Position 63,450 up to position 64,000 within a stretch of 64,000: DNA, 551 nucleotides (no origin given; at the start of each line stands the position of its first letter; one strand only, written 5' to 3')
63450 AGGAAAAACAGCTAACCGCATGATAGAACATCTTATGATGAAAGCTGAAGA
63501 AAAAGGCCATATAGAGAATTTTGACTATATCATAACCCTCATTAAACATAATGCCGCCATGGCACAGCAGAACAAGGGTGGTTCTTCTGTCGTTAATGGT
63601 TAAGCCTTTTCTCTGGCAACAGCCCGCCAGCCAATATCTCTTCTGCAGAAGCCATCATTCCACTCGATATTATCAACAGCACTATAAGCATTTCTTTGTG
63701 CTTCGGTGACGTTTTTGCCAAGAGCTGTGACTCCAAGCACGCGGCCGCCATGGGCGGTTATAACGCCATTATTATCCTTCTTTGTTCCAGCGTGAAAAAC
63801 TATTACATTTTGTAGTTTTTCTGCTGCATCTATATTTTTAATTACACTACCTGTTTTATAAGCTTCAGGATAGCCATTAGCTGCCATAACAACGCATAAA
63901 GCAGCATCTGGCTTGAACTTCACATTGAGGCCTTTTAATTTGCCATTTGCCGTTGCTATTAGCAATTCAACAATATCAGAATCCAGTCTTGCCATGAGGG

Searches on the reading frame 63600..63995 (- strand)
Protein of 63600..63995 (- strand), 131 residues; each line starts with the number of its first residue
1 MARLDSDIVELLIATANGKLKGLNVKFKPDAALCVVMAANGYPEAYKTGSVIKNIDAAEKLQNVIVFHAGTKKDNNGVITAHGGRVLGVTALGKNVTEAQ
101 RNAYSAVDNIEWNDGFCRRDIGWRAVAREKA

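Call 21: search_protein_families(library=pfam, proteins=[window:63600-63995:-], max_evalue=0.01)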
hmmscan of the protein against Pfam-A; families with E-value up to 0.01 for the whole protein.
window:63600-63995:- (131 aa): 1 family
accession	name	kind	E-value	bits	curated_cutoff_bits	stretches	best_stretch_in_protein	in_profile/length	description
PF02843.22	GARS_C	-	2.4e-33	114.8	34.8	1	32-124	1-92/92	Phosphoribosylglycinamide synthetase, C domain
